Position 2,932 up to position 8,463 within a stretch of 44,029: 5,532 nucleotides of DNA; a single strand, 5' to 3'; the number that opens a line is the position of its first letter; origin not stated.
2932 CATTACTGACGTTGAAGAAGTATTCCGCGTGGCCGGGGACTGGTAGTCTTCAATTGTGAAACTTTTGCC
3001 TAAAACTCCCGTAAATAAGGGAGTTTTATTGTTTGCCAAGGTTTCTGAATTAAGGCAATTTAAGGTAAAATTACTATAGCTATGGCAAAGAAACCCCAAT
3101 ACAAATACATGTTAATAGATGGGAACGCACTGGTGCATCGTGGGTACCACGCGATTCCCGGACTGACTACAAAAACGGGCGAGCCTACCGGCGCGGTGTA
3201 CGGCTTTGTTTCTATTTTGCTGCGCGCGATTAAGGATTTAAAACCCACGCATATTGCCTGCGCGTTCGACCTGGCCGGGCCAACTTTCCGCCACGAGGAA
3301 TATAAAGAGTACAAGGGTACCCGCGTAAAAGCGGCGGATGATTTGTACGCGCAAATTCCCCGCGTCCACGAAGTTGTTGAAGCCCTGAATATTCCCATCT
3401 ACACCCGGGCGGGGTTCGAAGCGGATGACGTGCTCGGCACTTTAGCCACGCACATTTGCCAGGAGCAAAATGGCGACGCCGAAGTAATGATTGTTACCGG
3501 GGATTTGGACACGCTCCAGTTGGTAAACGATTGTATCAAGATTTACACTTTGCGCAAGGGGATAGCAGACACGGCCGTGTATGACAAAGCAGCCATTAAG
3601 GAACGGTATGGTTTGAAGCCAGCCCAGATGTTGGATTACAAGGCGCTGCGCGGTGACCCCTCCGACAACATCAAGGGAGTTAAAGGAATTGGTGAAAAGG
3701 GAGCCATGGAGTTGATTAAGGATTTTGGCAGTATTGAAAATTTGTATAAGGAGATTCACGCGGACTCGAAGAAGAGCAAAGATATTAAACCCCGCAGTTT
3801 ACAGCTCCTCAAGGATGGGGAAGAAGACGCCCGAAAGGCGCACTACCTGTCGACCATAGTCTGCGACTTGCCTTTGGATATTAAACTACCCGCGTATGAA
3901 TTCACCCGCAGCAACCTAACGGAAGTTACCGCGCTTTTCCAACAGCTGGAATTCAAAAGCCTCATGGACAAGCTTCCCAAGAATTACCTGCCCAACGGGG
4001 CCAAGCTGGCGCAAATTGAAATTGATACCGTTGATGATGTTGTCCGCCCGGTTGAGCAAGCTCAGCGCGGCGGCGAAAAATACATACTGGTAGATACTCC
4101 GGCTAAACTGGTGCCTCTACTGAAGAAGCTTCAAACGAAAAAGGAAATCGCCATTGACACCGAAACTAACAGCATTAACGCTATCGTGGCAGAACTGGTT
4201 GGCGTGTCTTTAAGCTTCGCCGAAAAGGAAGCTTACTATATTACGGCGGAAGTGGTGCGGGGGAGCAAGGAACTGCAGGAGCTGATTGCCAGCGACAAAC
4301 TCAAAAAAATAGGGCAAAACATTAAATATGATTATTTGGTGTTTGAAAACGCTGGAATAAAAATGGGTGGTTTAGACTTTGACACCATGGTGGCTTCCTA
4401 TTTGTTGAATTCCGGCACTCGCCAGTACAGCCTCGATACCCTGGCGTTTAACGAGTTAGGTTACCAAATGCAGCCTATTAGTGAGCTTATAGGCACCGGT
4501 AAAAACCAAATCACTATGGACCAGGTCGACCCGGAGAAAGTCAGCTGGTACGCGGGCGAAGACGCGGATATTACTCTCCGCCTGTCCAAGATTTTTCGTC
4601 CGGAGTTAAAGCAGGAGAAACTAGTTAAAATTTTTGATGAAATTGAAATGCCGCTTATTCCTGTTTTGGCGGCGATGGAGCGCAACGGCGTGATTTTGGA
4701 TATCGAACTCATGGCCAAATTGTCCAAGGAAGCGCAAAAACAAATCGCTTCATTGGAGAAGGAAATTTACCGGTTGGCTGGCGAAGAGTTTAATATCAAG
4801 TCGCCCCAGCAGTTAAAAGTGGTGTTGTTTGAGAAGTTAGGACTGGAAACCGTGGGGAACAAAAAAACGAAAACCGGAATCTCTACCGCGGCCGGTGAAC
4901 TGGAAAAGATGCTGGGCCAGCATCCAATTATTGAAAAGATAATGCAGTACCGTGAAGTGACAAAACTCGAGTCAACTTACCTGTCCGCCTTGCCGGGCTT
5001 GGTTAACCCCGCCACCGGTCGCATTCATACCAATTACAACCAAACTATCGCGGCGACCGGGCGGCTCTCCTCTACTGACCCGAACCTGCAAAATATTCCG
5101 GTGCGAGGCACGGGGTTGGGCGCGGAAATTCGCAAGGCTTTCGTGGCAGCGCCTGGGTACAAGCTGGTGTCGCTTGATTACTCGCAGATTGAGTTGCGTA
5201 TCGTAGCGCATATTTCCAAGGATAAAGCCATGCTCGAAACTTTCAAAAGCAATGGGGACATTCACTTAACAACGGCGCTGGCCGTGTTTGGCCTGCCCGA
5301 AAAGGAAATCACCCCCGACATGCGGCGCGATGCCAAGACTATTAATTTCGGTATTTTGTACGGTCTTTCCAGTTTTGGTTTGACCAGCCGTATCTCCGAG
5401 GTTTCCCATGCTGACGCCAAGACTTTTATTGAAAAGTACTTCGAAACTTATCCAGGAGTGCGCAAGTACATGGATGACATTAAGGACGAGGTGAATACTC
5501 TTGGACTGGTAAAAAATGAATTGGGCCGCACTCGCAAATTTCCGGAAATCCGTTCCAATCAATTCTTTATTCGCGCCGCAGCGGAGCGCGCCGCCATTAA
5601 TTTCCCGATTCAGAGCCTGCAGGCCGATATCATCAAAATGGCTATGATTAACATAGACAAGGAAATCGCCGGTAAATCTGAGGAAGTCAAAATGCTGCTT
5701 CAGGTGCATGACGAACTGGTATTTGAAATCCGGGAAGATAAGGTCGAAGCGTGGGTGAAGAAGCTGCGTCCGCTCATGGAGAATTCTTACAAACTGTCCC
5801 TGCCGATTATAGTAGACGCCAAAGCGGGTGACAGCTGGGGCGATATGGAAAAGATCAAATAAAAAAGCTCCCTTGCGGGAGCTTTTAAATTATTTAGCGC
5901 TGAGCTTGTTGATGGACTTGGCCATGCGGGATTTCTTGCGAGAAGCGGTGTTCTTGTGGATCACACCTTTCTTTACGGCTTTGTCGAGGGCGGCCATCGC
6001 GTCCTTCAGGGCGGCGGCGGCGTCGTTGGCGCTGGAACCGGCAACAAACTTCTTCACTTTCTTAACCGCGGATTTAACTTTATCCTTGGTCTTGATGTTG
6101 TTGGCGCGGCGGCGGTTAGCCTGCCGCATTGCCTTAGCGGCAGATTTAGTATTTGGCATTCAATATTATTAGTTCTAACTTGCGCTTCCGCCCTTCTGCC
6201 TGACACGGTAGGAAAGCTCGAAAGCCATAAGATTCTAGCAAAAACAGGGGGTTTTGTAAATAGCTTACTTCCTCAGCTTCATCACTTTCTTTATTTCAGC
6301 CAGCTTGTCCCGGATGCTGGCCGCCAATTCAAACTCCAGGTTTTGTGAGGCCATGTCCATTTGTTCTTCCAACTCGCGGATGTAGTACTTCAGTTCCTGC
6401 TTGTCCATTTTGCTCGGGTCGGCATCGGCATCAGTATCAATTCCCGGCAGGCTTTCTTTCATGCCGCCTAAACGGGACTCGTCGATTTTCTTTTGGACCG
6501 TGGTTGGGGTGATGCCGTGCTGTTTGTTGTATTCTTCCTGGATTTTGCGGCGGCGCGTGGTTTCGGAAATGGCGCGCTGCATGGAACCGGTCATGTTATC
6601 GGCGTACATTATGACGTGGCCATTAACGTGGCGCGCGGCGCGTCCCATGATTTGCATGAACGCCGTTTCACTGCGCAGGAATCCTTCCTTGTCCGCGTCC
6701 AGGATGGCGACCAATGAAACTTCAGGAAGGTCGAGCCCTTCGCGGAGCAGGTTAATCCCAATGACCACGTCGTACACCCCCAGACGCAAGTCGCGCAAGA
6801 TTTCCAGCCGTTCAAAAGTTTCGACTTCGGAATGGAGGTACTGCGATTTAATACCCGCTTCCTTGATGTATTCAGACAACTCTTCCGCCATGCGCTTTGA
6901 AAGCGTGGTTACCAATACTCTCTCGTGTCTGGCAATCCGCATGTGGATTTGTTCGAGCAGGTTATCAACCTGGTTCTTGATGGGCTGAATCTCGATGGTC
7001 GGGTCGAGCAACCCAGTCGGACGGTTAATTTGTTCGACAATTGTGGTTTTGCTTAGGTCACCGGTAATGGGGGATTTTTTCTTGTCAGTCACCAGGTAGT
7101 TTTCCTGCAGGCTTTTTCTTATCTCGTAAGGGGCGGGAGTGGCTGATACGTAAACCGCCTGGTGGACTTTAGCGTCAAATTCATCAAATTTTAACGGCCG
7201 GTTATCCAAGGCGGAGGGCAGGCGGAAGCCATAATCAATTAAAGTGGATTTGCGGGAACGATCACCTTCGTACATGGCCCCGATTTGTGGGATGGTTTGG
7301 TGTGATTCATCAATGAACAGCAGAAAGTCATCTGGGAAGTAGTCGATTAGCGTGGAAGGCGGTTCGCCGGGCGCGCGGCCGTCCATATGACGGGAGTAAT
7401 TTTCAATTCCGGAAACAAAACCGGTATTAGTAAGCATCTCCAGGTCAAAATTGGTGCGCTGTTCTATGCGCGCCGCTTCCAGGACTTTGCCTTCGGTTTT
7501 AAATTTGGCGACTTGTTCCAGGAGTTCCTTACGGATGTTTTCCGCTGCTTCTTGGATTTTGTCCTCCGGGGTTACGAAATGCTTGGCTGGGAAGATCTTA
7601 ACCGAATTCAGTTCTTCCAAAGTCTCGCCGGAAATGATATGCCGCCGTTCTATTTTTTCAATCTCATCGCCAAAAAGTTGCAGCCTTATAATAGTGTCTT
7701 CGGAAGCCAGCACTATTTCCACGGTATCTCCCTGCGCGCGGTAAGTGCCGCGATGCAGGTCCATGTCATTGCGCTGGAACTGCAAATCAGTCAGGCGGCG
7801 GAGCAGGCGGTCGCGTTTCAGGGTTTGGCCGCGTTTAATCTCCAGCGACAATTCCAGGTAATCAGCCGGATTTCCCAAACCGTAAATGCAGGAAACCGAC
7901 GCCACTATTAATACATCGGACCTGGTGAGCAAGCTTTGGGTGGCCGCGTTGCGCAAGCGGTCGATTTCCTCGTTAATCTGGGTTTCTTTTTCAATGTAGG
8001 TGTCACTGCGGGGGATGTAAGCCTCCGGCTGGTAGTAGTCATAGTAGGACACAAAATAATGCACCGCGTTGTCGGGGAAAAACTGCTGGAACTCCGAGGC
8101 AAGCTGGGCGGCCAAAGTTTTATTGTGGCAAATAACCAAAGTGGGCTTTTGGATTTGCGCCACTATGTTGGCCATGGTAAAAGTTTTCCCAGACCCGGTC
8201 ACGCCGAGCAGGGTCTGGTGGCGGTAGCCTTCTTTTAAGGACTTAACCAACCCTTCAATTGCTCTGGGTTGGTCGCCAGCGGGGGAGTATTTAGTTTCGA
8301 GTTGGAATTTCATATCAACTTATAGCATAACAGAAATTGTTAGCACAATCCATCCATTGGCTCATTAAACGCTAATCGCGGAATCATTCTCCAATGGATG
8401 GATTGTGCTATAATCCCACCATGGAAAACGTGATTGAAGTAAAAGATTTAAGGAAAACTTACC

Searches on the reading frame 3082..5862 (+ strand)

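Call 66: search_protein_families(library=pfam, proteins=[window:3082-5862:+], max_evalue=0.00001)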
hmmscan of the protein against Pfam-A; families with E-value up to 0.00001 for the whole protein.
window:3082-5862:+ (926 aa): 5 families
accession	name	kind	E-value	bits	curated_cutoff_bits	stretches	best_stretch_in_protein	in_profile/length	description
PF00476.26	DNA_pol_A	-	4.1e-147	490.5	34.3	1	543-921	3-381/381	DNA polymerase family A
PF02739.22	5_3_exonuc_N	-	4.5e-54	183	34.3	1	8-177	1-164/164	5'-3' exonuclease, N-terminal resolvase-like domain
PF01612.26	DNA_pol_A_exo1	-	7.5e-28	97.9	23.6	1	334-509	1-172/173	3'-5' exonuclease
PF01367.25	5_3_exonuc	-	1.2e-25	90.2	40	1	179-276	2-93/97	5'-3' exonuclease, C-terminal SAM fold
PF22619.2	DNA_polI_exo1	-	2.1e-13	50.7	27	1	362-473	5-115/140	DNA polymerase I, ribonuclease H-like domain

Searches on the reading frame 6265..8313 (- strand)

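Call 66: search_protein_families(library=pfam, proteins=[window:6265-8313:-], max_evalue=0.00001)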
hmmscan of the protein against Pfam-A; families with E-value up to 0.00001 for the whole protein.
window:6265-8313:- (682 aa): 5 families
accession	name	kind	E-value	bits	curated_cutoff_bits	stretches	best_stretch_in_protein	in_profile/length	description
PF17757.6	UvrB_inter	-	3.9e-29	101.1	22.9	1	157-246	1-91/91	UvrB interaction domain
PF12344.14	UvrB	-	1.4e-23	82.9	27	1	569-610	1-42/43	Ultra-violet resistance protein B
PF00271.37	Helicase_C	-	4.7e-19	69.1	23.5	1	452-562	5-109/110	Helicase conserved C-terminal domain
PF04851.21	ResIII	-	8.3e-14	52.3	22.5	1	12-117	5-114/164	Type III restriction enzyme, res subunit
PF02151.25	UVR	-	5.4e-09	36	21.5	1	644-676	3-35/36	UvrB/uvrC motif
